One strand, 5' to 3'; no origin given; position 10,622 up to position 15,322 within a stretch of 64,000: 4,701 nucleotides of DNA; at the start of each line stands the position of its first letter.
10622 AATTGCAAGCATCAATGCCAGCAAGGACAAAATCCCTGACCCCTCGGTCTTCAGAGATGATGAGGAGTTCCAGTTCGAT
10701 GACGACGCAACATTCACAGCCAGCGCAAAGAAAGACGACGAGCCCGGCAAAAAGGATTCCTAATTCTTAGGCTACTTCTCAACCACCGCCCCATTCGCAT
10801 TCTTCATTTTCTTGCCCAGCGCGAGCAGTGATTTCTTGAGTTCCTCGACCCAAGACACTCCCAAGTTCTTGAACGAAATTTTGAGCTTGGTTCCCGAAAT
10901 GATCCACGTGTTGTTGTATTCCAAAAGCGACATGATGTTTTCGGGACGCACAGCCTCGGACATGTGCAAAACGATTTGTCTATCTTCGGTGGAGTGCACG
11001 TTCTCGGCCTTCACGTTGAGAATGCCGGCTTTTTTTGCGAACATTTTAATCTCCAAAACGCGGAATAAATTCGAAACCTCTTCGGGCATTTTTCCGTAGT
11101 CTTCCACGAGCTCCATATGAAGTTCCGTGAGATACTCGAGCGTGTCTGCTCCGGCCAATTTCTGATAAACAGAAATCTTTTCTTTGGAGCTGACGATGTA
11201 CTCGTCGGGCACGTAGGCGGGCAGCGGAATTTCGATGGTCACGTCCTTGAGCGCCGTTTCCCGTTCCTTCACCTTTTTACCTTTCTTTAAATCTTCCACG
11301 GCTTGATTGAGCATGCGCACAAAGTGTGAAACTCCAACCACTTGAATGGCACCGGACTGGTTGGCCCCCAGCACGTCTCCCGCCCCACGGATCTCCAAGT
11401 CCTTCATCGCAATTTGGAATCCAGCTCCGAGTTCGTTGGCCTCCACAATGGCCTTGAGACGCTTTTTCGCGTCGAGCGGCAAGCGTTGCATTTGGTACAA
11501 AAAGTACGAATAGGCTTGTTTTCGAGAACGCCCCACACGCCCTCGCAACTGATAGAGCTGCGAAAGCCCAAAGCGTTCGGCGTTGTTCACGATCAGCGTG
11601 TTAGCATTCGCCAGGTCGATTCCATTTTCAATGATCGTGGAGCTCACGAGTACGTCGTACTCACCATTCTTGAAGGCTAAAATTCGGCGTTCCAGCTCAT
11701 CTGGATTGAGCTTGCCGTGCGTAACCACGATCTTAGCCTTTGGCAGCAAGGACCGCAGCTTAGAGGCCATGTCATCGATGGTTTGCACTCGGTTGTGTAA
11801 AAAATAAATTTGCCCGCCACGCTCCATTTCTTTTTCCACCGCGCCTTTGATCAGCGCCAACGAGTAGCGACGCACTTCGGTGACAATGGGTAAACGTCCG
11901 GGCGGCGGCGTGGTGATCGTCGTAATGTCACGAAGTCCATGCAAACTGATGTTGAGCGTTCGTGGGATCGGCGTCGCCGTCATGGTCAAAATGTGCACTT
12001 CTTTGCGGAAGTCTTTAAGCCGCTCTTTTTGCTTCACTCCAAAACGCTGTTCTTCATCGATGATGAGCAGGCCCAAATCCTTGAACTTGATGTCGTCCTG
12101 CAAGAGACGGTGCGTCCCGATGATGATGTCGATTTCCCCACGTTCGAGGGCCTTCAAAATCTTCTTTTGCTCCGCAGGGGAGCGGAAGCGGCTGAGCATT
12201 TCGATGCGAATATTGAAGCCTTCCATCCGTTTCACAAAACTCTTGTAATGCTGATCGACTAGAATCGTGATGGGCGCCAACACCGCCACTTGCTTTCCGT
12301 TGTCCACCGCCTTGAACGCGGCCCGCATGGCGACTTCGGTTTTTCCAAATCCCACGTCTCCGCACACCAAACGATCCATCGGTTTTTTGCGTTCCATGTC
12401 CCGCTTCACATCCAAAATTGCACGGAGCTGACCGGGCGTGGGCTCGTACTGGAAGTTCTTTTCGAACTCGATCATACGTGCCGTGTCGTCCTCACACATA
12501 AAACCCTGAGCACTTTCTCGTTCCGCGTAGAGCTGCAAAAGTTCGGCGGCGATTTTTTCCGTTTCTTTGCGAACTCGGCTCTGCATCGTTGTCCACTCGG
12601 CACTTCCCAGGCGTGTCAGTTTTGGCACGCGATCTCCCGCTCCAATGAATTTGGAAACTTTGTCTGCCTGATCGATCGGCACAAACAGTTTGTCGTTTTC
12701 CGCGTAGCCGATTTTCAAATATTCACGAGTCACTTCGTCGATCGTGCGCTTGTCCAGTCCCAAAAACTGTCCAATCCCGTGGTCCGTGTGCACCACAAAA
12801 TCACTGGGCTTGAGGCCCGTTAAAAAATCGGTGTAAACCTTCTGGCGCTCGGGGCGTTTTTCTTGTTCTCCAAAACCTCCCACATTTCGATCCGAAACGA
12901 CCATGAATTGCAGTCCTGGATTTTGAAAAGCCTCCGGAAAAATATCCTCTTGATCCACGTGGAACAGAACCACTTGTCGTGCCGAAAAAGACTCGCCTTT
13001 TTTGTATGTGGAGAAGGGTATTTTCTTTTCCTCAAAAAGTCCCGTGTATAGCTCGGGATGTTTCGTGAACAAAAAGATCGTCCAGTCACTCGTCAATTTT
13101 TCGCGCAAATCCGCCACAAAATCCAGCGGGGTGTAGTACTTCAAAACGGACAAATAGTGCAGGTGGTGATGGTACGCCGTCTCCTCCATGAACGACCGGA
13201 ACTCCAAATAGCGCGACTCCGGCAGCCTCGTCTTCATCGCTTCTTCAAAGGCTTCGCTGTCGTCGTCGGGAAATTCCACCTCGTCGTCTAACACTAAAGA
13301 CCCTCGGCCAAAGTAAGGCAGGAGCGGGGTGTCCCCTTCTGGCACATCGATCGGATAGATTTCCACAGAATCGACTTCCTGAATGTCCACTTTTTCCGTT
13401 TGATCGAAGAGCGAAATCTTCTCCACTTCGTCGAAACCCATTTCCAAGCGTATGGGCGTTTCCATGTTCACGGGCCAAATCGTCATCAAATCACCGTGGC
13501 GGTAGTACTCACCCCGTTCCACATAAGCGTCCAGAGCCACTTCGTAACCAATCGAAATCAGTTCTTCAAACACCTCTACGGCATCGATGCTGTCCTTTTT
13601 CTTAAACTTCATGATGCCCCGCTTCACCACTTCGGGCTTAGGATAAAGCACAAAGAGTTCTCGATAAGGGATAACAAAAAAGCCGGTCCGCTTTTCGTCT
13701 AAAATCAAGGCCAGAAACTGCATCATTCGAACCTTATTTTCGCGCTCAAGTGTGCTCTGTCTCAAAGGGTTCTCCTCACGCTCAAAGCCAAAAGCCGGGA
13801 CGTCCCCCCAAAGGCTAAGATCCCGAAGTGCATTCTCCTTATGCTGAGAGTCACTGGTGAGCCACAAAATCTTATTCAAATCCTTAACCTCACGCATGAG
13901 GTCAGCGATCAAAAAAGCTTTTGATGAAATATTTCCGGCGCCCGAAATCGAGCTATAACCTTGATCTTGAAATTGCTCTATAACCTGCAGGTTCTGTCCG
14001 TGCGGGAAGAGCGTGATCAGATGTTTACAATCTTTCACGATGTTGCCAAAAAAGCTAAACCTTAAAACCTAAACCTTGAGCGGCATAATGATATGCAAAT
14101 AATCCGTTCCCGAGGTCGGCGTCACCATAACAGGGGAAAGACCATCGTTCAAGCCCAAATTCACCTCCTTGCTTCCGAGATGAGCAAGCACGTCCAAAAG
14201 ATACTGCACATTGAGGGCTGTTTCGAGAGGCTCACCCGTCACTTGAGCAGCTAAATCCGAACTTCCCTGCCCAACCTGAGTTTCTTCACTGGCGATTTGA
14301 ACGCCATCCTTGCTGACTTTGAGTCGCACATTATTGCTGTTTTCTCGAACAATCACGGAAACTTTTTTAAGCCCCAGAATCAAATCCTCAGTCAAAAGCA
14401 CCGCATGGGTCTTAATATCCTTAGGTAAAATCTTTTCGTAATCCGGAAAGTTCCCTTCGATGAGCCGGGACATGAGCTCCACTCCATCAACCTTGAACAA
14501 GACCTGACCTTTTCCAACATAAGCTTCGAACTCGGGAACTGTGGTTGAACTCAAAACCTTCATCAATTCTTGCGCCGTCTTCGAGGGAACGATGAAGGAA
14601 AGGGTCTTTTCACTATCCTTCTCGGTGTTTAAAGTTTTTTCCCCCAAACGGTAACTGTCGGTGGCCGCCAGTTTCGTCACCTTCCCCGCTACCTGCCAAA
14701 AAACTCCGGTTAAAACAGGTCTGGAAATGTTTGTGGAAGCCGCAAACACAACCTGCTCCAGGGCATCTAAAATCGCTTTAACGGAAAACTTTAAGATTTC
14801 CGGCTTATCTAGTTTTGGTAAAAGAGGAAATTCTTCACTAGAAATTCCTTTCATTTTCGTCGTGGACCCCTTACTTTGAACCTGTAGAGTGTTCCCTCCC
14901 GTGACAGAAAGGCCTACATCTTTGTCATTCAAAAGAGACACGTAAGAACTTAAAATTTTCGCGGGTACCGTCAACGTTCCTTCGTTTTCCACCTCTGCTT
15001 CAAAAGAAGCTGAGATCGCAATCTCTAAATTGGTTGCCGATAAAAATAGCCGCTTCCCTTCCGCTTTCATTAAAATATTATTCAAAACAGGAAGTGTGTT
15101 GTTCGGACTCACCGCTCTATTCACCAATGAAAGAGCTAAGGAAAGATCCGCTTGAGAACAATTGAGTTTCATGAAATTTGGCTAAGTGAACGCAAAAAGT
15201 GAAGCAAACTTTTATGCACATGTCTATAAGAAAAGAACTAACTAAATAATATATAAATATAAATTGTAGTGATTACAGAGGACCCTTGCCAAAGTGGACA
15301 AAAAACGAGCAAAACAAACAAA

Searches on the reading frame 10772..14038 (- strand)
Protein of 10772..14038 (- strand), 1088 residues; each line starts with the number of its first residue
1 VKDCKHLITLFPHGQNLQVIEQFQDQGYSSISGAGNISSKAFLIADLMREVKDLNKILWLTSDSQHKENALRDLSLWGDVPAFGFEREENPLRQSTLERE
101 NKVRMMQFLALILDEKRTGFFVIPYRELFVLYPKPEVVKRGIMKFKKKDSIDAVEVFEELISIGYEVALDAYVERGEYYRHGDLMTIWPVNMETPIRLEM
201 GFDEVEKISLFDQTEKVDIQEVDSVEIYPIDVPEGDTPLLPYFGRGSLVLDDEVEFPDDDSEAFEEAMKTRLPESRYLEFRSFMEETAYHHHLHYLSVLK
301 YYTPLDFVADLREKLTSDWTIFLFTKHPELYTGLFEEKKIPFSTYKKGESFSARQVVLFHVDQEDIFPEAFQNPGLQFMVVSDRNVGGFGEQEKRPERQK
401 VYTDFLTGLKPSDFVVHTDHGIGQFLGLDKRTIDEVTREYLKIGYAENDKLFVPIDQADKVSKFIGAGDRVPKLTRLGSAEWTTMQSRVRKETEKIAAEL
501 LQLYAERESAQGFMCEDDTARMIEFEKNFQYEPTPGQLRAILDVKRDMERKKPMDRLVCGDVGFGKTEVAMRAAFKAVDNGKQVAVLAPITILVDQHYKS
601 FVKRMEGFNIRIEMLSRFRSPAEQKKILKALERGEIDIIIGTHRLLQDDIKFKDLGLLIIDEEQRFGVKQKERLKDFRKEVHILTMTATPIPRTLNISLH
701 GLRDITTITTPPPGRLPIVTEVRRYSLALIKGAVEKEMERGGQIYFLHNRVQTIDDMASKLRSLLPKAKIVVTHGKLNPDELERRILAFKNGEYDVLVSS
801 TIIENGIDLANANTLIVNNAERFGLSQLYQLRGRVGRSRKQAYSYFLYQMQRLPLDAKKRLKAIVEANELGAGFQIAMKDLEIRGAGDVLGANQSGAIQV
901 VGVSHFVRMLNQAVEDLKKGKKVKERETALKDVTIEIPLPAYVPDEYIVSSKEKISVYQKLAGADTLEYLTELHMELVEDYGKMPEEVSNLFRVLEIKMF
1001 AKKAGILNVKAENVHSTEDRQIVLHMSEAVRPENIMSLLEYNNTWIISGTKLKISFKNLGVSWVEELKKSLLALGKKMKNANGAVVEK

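Call 80: search_protein_families(library=pfam, proteins=[window:10772-14038:-], max_evalue=0.001)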
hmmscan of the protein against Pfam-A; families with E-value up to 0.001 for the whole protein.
window:10772-14038:- (1088 aa): 8 families
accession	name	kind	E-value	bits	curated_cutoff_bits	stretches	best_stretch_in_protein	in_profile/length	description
PF00270.35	DEAD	-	7.5e-26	91.3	26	1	535-694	2-163/167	DEAD/DEAH box helicase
PF00271.37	Helicase_C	-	8e-22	78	23.5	1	737-838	11-109/110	Helicase conserved C-terminal domain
PF03461.20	TRCF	-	2.4e-20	73.1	25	1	938-1013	2-77/95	TRCF domain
PF02559.22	CarD_TRCF_RID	-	9e-20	71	23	1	409-465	1-57/57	CarD-like/TRCF RID domain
PF17757.6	UvrB_inter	-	1.1e-14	54.7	22.9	1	144-230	2-88/91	UvrB interaction domain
PF04851.21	ResIII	-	1.2e-11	45.2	22.5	1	531-690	2-162/164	Type III restriction enzyme, res subunit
PF22590.2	Cas3-like_C_2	-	0.00028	21.5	27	1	741-839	2-105/106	CRISPR-associated nuclease/helicase Cas3, C-terminal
PF22232.2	TraI_hel_assoc_N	-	0.00065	20.7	27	0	779-832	31-85/99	TraI helicase-associated ssDNA bd, N-terminal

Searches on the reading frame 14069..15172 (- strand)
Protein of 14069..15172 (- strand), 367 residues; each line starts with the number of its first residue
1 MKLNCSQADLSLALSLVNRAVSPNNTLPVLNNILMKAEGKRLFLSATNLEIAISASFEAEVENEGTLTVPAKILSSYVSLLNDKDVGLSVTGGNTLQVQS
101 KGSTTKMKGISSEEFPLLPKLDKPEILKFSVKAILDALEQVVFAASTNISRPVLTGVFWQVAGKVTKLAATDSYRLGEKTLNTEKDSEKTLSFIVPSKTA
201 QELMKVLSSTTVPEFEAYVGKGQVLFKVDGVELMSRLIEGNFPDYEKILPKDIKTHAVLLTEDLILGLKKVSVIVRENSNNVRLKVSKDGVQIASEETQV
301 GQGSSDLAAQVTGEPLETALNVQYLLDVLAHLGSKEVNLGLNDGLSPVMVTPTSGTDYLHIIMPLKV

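Call 80: search_protein_families(library=pfam, proteins=[window:14069-15172:-], max_evalue=0.001)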
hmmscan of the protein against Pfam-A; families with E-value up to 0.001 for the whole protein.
window:14069-15172:- (367 aa): 3 families
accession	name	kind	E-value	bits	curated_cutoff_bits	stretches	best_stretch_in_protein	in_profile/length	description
PF02767.21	DNA_pol3_beta_2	-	4.3e-34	117.7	27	2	132-244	5-116/116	DNA polymerase III beta subunit, central domain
PF00712.24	DNA_pol3_beta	-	6.7e-31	107.4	24.4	1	1-119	1-120/120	DNA polymerase III beta subunit, N-terminal domain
PF02768.20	DNA_pol3_beta_3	-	4.5e-24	85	27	1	247-365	2-120/121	DNA polymerase III beta subunit, C-terminal domain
